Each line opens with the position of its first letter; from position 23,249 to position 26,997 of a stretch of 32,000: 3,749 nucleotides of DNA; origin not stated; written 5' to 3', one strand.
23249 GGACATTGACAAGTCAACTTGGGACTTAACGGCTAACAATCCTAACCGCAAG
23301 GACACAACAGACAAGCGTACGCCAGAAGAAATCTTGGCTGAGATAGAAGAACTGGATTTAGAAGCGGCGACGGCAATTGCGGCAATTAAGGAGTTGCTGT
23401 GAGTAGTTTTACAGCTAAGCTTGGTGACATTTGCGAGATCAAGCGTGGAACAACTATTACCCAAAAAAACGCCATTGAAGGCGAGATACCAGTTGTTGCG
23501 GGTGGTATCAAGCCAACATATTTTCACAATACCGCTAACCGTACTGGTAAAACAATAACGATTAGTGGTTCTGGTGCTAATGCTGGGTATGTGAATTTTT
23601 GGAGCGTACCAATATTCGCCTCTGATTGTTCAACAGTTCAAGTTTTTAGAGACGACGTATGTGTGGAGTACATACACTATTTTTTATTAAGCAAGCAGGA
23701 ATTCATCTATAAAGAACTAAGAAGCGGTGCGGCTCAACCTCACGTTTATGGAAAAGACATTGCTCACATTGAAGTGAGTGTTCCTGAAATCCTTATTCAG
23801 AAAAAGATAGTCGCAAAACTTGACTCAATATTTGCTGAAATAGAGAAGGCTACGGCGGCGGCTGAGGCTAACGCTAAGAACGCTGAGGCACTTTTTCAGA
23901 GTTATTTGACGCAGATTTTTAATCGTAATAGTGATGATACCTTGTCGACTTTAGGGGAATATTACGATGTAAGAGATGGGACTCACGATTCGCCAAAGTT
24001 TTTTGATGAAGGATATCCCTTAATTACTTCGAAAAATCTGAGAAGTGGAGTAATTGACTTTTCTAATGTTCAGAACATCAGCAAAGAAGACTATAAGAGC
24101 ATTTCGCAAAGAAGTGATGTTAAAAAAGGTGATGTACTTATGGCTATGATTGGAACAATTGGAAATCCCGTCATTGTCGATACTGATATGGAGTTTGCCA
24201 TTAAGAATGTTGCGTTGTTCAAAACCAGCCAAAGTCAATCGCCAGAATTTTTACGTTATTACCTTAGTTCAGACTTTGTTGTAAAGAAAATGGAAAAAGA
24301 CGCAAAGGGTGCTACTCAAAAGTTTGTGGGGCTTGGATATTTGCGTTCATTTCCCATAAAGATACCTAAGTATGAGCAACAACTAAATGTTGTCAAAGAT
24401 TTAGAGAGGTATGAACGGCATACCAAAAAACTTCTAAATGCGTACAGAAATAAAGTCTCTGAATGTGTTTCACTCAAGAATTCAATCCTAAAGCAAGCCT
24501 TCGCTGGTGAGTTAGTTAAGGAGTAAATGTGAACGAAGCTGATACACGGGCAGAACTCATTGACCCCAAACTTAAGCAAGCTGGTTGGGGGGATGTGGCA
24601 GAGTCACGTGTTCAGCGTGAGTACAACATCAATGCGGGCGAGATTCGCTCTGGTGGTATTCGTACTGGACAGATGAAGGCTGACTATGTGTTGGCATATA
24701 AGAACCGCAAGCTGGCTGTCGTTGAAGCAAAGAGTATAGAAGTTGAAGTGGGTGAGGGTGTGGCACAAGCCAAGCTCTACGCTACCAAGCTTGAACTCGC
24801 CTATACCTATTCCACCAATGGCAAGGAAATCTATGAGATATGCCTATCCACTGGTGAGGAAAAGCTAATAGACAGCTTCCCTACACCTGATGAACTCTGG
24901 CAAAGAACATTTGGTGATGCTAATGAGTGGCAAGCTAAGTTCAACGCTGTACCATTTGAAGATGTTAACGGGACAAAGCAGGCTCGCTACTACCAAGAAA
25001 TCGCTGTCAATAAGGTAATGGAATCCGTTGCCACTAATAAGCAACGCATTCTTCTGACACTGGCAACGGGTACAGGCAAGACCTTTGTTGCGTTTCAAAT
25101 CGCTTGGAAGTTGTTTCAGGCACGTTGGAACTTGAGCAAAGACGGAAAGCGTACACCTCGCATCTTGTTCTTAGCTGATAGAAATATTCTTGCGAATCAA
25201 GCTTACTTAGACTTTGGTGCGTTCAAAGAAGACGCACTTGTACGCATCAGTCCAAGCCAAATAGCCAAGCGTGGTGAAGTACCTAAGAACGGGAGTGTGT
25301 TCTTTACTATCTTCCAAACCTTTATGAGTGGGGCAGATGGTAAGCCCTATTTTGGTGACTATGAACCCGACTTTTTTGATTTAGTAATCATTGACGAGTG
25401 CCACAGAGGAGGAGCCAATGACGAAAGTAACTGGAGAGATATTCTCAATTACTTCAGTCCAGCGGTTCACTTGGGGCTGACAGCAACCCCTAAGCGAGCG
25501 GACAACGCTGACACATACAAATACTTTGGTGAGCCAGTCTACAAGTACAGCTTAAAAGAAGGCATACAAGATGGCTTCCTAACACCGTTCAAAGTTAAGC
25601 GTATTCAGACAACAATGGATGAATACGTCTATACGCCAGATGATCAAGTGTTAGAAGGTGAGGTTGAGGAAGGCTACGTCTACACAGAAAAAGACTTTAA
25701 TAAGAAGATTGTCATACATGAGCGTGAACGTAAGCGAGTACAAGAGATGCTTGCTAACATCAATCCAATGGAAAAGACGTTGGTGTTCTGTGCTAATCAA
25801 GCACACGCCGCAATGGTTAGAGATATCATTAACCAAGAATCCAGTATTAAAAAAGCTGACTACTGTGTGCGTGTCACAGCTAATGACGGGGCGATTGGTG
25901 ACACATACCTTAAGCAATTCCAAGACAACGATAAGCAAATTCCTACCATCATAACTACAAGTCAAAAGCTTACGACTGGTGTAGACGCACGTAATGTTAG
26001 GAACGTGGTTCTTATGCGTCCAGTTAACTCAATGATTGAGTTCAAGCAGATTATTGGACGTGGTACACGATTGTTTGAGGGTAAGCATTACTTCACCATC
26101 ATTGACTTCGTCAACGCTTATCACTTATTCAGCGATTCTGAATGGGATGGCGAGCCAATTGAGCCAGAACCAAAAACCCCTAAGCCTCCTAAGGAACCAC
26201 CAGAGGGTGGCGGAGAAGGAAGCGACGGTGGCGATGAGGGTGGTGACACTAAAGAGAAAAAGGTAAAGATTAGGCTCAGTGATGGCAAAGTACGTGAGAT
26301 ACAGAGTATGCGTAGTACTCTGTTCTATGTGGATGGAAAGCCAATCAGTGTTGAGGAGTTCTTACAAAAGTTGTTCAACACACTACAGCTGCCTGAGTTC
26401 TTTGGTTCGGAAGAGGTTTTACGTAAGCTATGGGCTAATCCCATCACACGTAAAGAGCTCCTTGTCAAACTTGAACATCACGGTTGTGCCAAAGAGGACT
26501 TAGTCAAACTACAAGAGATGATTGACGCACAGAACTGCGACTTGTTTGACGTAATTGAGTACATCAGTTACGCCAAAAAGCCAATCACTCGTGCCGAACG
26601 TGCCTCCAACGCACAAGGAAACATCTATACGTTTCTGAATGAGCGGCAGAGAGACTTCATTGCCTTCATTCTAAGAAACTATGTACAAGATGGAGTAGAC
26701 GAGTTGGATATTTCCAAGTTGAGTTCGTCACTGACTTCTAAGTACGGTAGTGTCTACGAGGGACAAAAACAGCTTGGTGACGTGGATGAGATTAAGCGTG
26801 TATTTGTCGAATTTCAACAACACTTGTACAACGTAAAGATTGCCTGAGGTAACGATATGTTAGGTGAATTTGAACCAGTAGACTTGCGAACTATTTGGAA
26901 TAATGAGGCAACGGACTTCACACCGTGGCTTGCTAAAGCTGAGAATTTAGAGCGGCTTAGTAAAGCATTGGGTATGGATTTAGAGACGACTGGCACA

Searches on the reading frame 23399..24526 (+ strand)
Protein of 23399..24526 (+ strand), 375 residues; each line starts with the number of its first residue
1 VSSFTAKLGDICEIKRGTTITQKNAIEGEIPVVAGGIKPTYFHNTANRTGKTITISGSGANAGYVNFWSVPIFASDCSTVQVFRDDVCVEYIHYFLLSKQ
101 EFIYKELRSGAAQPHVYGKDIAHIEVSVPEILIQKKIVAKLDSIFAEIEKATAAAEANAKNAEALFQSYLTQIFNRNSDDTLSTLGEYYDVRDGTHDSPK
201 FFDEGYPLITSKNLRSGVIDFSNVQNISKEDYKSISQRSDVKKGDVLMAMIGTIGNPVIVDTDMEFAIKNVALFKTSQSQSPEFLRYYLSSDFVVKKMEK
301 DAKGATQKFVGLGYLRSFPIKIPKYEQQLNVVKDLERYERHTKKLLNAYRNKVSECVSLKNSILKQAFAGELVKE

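Call 5: search_protein_families(library=pfam, proteins=[window:23399-24526:+], max_evalue=0.01)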
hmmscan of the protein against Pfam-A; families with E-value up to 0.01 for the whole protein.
window:23399-24526:+ (375 aa): 1 family
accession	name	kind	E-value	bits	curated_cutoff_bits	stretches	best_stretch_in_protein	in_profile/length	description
PF01420.25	Methylase_S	-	2.8e-29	102.9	22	2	6-152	7-162/168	Type I restriction modification DNA specificity domain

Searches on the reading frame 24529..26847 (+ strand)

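Call 5: search_protein_families(library=pfam, proteins=[window:24529-26847:+], max_evalue=0.01)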
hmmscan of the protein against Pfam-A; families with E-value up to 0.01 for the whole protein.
window:24529-26847:+ (772 aa): 7 families
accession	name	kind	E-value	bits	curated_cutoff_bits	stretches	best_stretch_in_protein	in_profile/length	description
PF04851.21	ResIII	-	1e-36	126.8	22.5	1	151-323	3-164/164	Type III restriction enzyme, res subunit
PF08463.15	EcoEI_R_C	-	9.9e-25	88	24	1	620-767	10-163/163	EcoEI R protein C-terminal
PF18766.7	SWI2_SNF2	-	4.9e-21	75.8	26.7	1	155-357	1-191/221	SWI2/SNF2 ATPase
PF00270.35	DEAD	-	2.3e-11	44.2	26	1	156-323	4-162/167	DEAD/DEAH box helicase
PF00271.37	Helicase_C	-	9e-07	29.6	23.5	1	403-514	5-108/110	Helicase conserved C-terminal domain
PF04313.20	HSDR_N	-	1.8e-05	25.1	25.1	0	48-104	125-178/198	Type I restriction enzyme R protein N terminus (HSDR_N)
PF13588.12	HSDR_N_2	-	0.002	18.6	25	1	27-108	23-98/110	Type I restriction enzyme R protein N terminus (HSDR_N)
